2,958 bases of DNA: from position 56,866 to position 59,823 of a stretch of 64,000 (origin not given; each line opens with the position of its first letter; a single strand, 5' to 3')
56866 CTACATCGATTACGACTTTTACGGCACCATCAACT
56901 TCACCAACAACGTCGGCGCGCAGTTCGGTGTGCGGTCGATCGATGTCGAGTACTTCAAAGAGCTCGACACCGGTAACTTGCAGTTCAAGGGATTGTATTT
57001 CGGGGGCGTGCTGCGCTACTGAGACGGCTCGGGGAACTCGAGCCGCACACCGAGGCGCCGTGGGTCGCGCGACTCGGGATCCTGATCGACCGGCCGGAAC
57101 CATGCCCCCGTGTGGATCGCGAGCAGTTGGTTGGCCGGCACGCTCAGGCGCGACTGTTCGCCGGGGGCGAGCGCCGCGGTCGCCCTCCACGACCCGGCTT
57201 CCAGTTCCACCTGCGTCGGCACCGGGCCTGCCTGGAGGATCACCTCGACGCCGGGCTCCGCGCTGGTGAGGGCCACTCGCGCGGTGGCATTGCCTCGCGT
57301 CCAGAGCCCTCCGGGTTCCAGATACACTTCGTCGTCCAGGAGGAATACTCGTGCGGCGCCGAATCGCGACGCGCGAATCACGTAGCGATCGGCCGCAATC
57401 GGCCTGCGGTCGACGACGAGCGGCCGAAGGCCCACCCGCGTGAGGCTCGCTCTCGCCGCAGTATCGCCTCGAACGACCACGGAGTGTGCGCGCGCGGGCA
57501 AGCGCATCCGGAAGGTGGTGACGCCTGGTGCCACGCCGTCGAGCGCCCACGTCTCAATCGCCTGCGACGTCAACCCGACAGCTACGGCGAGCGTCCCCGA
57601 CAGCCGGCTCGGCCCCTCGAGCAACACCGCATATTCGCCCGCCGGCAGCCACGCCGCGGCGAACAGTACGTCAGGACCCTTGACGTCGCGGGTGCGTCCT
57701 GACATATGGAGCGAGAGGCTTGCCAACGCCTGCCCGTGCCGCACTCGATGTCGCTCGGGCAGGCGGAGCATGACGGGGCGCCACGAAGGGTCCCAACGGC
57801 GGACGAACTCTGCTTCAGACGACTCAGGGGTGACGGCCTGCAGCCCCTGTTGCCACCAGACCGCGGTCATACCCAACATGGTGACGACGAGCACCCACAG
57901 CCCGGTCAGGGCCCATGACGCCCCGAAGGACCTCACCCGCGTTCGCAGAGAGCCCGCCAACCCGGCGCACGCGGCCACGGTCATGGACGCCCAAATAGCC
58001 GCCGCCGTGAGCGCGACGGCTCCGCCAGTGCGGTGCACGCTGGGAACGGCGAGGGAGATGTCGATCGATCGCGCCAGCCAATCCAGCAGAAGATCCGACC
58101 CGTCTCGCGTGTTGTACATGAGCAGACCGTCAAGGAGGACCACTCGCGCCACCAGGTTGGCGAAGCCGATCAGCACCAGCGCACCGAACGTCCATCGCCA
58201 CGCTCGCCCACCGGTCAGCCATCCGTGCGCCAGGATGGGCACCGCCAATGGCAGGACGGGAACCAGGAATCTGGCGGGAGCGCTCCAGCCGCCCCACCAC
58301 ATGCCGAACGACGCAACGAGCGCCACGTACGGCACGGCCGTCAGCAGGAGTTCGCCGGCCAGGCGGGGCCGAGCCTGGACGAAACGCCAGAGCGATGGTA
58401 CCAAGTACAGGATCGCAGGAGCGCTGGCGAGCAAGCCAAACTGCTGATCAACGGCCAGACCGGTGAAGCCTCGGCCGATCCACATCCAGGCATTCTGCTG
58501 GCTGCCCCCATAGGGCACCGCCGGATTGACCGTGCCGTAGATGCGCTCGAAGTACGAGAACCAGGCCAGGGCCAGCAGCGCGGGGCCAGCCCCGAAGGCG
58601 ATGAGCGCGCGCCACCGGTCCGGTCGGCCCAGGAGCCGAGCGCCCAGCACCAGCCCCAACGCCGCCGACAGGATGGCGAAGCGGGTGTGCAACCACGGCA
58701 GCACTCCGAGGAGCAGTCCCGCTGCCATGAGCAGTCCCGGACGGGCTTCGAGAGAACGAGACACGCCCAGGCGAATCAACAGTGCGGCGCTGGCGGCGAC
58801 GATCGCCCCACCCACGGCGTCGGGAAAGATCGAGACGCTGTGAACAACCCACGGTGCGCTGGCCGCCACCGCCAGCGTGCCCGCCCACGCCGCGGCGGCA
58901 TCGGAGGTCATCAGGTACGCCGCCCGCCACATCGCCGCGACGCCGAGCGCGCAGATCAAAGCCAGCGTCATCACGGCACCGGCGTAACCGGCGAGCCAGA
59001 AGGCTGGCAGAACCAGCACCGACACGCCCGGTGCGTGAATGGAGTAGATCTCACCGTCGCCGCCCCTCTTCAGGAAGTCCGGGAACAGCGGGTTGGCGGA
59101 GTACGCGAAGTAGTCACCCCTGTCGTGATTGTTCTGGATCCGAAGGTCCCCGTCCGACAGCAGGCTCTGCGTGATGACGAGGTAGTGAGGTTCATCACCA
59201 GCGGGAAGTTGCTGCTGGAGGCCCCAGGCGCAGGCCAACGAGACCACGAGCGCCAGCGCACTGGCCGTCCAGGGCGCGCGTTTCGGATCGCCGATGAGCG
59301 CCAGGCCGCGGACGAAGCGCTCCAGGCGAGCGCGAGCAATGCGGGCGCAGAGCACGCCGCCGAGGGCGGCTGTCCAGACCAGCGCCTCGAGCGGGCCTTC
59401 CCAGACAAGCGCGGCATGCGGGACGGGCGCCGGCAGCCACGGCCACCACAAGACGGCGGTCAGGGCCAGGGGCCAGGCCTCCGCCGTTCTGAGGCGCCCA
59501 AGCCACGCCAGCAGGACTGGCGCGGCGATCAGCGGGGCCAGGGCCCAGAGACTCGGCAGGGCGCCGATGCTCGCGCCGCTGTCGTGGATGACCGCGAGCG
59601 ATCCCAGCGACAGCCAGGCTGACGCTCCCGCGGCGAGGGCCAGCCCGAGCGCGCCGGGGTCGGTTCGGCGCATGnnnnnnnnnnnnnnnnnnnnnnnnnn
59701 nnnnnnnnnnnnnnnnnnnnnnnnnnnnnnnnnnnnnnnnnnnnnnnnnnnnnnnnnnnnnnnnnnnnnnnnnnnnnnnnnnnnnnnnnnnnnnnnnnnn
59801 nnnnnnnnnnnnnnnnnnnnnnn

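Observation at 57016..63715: Uncharacterised envelope cluster of three GT-C-like polytopic membrane proteins plus a SAM methyltransferase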

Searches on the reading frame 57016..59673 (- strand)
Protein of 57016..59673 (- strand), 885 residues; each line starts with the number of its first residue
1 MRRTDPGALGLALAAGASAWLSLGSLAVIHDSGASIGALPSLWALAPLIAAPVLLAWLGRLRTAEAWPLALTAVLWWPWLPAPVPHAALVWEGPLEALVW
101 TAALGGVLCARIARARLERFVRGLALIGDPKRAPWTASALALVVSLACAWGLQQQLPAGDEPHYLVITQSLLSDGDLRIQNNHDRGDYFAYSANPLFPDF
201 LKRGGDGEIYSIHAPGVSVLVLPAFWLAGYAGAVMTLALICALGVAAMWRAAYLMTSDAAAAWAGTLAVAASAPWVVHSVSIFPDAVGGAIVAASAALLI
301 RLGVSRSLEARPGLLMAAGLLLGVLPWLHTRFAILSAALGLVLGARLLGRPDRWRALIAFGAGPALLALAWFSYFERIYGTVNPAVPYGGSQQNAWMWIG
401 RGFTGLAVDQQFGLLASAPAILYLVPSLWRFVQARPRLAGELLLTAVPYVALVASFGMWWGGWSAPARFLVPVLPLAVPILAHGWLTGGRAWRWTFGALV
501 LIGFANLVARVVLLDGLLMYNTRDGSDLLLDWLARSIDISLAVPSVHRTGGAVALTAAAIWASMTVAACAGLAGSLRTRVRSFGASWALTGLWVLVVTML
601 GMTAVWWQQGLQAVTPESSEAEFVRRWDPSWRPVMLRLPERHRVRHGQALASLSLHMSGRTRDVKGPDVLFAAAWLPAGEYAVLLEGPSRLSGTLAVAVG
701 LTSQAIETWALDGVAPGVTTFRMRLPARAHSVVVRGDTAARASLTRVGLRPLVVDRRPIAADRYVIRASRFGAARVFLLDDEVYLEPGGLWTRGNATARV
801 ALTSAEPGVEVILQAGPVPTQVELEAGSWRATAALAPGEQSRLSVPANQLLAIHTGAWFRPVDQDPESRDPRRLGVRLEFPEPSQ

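Call 3: search_protein_families(library=pfam, proteins=[window:57016-59673:-], max_evalue=1)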
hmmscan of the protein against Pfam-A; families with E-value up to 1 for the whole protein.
window:57016-59673:- (885 aa): 0 families

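Call 4: search_protein_families(library=ncbifam, proteins=[window:57016-59673:-], max_evalue=1)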
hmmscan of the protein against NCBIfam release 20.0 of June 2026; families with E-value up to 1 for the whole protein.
window:57016-59673:- (885 aa): 2 families
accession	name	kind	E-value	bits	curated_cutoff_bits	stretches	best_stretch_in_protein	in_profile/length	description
NF047440.1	LA3751_2_3_fam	subfamily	4.8e-05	22.4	200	1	198-506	67-381/460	LA_3751/LA_3752 family putative glycosyltransferase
NF008109.0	PRK10856.1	equivalog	0.29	10.8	208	1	586-614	111-139/334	cytoskeleton protein RodZ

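Call 9: find_homologous_proteins(query=window:57016-59673:-)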
Query window:57016-59673:- (885 aa): 1728 proteins with E <= 0.001 among 8000 candidates; the best 120 are listed.
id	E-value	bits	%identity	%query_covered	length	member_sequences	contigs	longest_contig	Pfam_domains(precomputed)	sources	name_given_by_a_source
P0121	0.0e+0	1932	100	100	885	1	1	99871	-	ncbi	ncbi:MAG: hypothetical protein ACT4QD_20945 [Acidobacteriota bacterium]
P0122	3.7e-280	950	54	99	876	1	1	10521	-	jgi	jgi:hypothetical protein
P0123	3.0e-268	911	52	98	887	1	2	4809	-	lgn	-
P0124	1.2e-267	909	53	99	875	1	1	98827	-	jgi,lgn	jgi:hypothetical protein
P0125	3.0e-265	901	53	99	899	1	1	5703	-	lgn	-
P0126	8.3e-263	893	50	98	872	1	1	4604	-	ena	-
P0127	1.1e-260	886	52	100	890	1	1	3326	-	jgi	jgi:hypothetical protein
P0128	2.4e-259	882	52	100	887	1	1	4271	-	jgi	-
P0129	4.6e-255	867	50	99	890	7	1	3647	-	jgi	jgi:hypothetical protein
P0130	1.8e-251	855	52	98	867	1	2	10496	-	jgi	jgi:hypothetical protein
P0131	2.5e-247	842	50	99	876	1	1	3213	-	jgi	jgi:hypothetical protein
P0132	2.7e-244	832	48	100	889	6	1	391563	-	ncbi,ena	-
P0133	1.0e-242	826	50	99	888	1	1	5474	-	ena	-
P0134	2.9e-242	825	49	98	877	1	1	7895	-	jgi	jgi:hypothetical protein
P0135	1.6e-238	813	48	100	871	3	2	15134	-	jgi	jgi:hypothetical protein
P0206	8.3e-172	592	43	98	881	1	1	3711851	-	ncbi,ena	-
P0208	3.6e-171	590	40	98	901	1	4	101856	-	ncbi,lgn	-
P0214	9.1e-170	585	40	98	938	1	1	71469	-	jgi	jgi:hypothetical protein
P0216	1.2e-169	585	40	99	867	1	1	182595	-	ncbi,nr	ncbi:MAG: hypothetical protein K2Y23_10420 [Cyanobacteria bacterium]|nr:hypothetical protein [Cyanob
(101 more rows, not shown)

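Call 18: search_solved_structures(query=A2, max_evalue=10, show_alignments=1)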
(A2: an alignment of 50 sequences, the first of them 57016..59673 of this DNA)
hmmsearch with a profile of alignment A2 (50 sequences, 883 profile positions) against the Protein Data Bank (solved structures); distinct sequences matched with E-value up to 10: 1.
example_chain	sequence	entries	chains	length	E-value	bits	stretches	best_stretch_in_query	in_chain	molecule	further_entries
3p3q_A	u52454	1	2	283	0.24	12.6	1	531-624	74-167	MmoQ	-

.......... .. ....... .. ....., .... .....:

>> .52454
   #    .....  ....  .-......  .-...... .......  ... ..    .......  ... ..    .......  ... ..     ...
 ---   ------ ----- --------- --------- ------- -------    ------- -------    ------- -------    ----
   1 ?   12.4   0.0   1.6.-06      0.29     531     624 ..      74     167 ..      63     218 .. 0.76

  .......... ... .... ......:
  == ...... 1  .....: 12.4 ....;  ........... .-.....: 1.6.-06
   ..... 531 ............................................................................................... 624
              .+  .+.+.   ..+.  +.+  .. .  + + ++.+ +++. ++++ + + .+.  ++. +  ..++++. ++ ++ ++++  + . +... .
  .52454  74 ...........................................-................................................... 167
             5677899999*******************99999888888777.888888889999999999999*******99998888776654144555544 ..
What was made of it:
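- Closest known: EmbA/B/C, AftD and GT136 ORF12: GT-C enzymes with C-terminal carbohydrate-binding modules. Different: No sequence relationship was detected (call 18).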

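Call 28: search_protein_families(library=pfam, alignment_id=A2, max_evalue=0.01)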
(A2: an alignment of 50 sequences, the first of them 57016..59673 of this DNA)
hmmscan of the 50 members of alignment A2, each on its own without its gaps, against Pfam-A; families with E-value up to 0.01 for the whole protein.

A. member 1, window:57016-59673:- (885 aa): 0 families

B. families by the number of members that match (of 50 scanned): 1 family
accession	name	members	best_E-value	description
PF13567.11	DUF4131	1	0.0038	Domain of unknown function (DUF4131)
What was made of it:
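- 57016..59673 (-): Protein A (885 aa). It comprises an N-terminal 4-helix extension, a GT-C-fold membrane core and C-terminal beta-sandwich domains. There is no Pfam hit (calls 3, 28).
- Closest known: ArnT. Different: A has no PMT_2 Pfam match (calls 3, 28).
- A does not match PMT_2/ArnT profiles (calls 3, 28).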

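Call 29: predict_structure(alignment_id=A2)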
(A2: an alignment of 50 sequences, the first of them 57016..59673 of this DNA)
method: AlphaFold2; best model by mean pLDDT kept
length: 885 residues; sequences in the alignment: 50
mean_pLDDT: 92.7   pTM: 0.90
mean pLDDT of the five models: 92.7, 92.1, 91.7, 90.4, 90.1
residues with pLDDT >= 90: 729; 70-90: 138; 50-70: 14; < 50: 4
segments of 3 or more residues with pLDDT < 50: 461-463
pLDDT, mean of each block of 10 residues (from residue 1): 83 98 96 95 97 96 96 96 94 93 94 81 83 97 97 85 93 94 88 81 91 95 96 97 98 97 98 95 95 97 80 95 97 97 95 95 97 95 89 87 92 93 96 97 98 83 67 98 96 89 93 89 88 94 93 95 91 86 92 94 96 93 93 95 93 90 78 93 94 95 92 93 95 95 95 91 92 94 93 96 95 97 97 98 96 96 89 95 69
secondary structure, 60 per line:
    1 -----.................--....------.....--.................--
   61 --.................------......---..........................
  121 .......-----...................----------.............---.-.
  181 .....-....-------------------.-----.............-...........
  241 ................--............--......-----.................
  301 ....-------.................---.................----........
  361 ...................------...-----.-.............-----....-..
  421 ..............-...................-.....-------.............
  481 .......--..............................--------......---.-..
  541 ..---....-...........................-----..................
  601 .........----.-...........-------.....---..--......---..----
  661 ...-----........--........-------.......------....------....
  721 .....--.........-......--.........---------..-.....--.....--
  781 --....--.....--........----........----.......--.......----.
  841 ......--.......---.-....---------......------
elements in order (helices of 4 or more, strands of 3 or more residues): H6-22 E25-28 E35-39 H42-58 H63-79 H86-91 H95-127 H133-151 H162-174 H180-185 H187-190 H216-228 H230-256 H259-270 H273-278 H284-304 H312-328 H332-348 H353-379 H396-408 H414-417 H419-434 H436-454 H457-460 H468-487 H490-519 H528-533 H539-542 H546-549 H551-577 H583-609 H616-626 E634-638 H646-651 E669-676 E679-686 E694-700 E707-710 E717-725 E728-736 H738-743 E746-754 E767-771 E774-778 E783-786 E789-793 E796-803 E808-815 E820-826 E829-835 E840-846 E849-855 H861-864 E874-879
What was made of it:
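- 57016..59673 (-): The AF2 model has pLDDT 92.7 and pTM 0.90 (call 29).
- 57016..57774 (-): C-terminal beta-rich region of A (residues ~634-885), a putative carbohydrate-binding module pair. The model shows about 20 strands between residues 634 and 879 (call 29).
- Closest known: ArnT. Different: It carries four extra N-terminal helices and a ~250-aa C-terminal beta-sandwich region that ArnT lacks (call 29).
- Checked: The beta-rich C-terminal part of A is about 250 aa (residues 634-879 in the model, call 29), not about 300.
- A: pLDDT 92.7 (call 29).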

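Call 33: fold_search(model_id=the predicted structure, library=pdb)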
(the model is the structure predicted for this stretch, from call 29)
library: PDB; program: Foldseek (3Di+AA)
matches with E <= 10: 856; with E <= 0.001: 8
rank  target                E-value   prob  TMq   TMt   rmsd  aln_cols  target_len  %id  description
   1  5ezm                  1.7e-06  1.00  0.29  0.46   9.7       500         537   19  Crystal Structure of ArnT from Cupriavidus metallidurans in the apo state (released 2016-02-17)
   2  5f15                  2.9e-06  1.00  0.31  0.47  11.6       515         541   19  Crystal Structure of ArnT from Cupriavidus metallidurans bound to Undecaprenyl phosphate (released 2016-02-17)
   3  9dlh                  2.6e-05  1.00  0.31  0.44   6.1       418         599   16  donor substrate analog-bound AftB (released 2025-06-25)
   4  7bvc_A                5.3e-05  1.00  0.31  0.27  21.9       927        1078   12  Cryo-EM structure of Mycobacterium smegmatis arabinosyltransferase EmbA-EmbB-AcpM2 in complex with ethambutol (released 2020-04-29)
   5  9dlf_C                6.3e-05  1.00  0.29  0.39   7.2       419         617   17  Arabinosyltransferase AftB in complex with Fab_B3 (released 2025-06-25)
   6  7e9s_A                2.0e-04  1.00  0.25  0.25  14.1       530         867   13  Archaeal oligosaccharyltransferase AglB from Archaeoglobus fulgidus in complex with an inhibitory peptide and a dolich (released 2021-09-08)
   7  9s6t_A                4.8e-04  1.00  0.29  0.50   6.5       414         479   12  Ternary cryo-EM structure of chicken ALG12 with Dol25-PP-GlcNAc2Man7, Dol25-P-Man, and Fab (released 2026-03-18)
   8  7bx8_A                5.4e-04  1.00  0.23  0.20  19.1       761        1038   14  Mycobacterium smegmatis arabinosyltransferase complex EmbB2-AcpM2 in symmetric "resting state" (released 2020-05-27)
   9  5gmy_A                1.1e-03  1.00  0.25  0.26  14.4       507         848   14  Crystal structure of the Archaeoglobus fulgidus oligosaccharyltransferase (O29867_ARCFU) tethered with an acceptor pep (released 2017-02-01)
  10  6v7l_C                1.4e-03  0.92  0.07  0.16  18.1       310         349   12  The structure of the P212121 crystal form of canavalin at 173 K (released 2020-02-19)
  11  2cav                  1.7e-03  0.93  0.07  0.16  16.7       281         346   14  CANAVALIN FROM JACK BEAN (released 1998-11-25)
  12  6v7l_B                1.8e-03  0.91  0.07  0.16  18.4       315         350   12  The structure of the P212121 crystal form of canavalin at 173 K (released 2020-02-19)
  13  3wak                  1.9e-03  1.00  0.25  0.25  14.4       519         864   12  Crystal structure of the Archaeoglobus fulgidus oligosaccharyltransferase (O29867_ARCFU) in the apo form (released 2013-10-30)
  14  6v7l_A                2.1e-03  0.87  0.07  0.15  16.9       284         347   12  The structure of the P212121 crystal form of canavalin at 173 K (released 2020-02-19)
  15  6v7g                  2.4e-03  0.85  0.07  0.16  18.5       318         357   12  Binding of Benzoic Acid and Anions Within the Cupin Domains of the Vicillin Protein Canavalin from Jack Bean (canavalia  (released 2020-02-19)
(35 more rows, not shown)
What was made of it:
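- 57016..59673 (-): Foldseek PDB hits: ArnT 5ezm E=1.7e-6 at 19% identity, AftB 9dlh, EmbA 7bvc, AglB and ALG12 (call 33).
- Closest known: ArnT. Same: It is the best structural match of A (E=1.7e-6, 19% identity over ~500 columns, call 33).
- Closest known: EmbA/B/C, AftD and GT136 ORF12: GT-C enzymes with C-terminal carbohydrate-binding modules. Same: EmbA (7bvc_A) aligns over 927 columns (call 33).
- All 8 hits with E<=1e-3 are GT-C enzymes, led by ArnT at 19% identity (call 33). The best structural match of A is ArnT (E=1.7e-6, 19% identity, call 33).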

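Call 45: find_encoding_contigs(protein=P0206, flank=10000, max_places=2)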
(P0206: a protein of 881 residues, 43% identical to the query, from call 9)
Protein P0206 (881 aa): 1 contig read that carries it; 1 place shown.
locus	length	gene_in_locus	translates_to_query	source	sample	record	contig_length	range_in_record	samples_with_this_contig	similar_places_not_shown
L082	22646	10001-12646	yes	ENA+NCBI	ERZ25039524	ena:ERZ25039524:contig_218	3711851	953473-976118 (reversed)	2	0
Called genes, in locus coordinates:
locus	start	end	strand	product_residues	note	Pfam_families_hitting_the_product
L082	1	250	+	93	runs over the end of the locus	-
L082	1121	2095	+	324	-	PF13185:GAF_2 (weak)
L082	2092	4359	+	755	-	PF07719:TPR_2 (faint), PF13174:TPR_6 (faint), PF13432:TPR_16 (weak), PF14559:TPR_19 (faint), PF01464:SLT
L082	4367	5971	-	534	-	-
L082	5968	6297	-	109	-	-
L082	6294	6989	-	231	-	-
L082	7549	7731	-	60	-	-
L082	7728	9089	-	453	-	-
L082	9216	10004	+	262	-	PF13489:Methyltransf_23, PF01209:Ubie_methyltran (weak), PF13847:Methyltransf_31, PF08241:Methyltransf_11, PF08242:Methyltransf_12, PF13649:Methyltransf_25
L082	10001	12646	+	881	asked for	-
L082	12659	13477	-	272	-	-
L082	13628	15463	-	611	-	PF02554:CstA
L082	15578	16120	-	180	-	PF06725:3D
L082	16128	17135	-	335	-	PF00586:AIRS, PF02769:AIRS_C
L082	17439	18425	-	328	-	-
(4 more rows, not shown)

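Call 46: find_encoding_contigs(protein=P0216, flank=10000, max_places=2)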
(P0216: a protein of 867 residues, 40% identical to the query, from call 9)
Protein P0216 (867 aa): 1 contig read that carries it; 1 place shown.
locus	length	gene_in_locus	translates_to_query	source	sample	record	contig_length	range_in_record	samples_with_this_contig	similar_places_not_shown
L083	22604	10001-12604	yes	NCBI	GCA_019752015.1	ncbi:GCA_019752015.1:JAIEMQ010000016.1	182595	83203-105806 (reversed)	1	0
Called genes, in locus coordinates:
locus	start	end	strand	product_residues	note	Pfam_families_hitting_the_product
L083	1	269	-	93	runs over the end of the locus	PF02201:SWIB, PF26291:SWIB_eIF2D (weak)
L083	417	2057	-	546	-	PF00890:FAD_binding_2 (weak), PF01266:DAO, PF12831:FAD_oxidored (weak), PF13450:NAD_binding_8 (weak), PF16901:DAO_C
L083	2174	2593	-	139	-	-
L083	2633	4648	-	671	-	-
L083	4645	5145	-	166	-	-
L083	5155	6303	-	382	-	PF04055:Radical_SAM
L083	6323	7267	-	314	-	PF03706:LPG_synthase_TM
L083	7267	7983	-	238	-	PF13489:Methyltransf_23, PF08241:Methyltransf_11, PF08242:Methyltransf_12, PF13649:Methyltransf_25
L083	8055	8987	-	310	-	-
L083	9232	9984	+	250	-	-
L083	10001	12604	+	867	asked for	-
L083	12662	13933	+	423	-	PF13489:Methyltransf_23, PF07021:MetW, PF13649:Methyltransf_25, PF13847:Methyltransf_31 (weak), PF08241:Methyltransf_11, PF08242:Methyltransf_12 (weak)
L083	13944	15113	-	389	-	PF16655:PhoD_N (faint)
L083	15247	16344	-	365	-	PF16655:PhoD_N (faint)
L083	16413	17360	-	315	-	PF03706:LPG_synthase_TM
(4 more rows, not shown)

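Call 47: find_encoding_contigs(protein=P0214, flank=10000, max_places=2)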
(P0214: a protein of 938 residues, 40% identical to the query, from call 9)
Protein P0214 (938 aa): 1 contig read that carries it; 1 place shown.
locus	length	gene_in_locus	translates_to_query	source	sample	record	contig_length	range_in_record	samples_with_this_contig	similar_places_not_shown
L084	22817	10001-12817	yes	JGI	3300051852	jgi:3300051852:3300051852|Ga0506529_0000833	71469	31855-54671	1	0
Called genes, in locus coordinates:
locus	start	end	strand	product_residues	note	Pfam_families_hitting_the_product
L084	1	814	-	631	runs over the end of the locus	PF05226:CHASE2, PF13487:HD_5, PF01966:HD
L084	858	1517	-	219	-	PF00691:OmpA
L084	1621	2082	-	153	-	PF04773:FecR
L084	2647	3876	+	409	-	PF13185:GAF_2 (faint)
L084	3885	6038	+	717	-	PF13424:TPR_12 (faint), PF13432:TPR_16 (faint), PF13174:TPR_6 (faint), PF01464:SLT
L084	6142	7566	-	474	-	-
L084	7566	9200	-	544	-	-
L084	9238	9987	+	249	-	PF13489:Methyltransf_23, PF01209:Ubie_methyltran (weak), PF13847:Methyltransf_31, PF08241:Methyltransf_11, PF08242:Methyltransf_12, PF13649:Methyltransf_25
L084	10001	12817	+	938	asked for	-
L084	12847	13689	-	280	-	-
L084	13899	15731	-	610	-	PF02554:CstA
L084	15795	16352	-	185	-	PF06725:3D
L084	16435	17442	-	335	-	PF00586:AIRS, PF02769:AIRS_C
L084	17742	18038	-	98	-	PF05164:ZapA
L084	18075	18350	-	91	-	PF06005:ZapB, PF06156:YabA (weak)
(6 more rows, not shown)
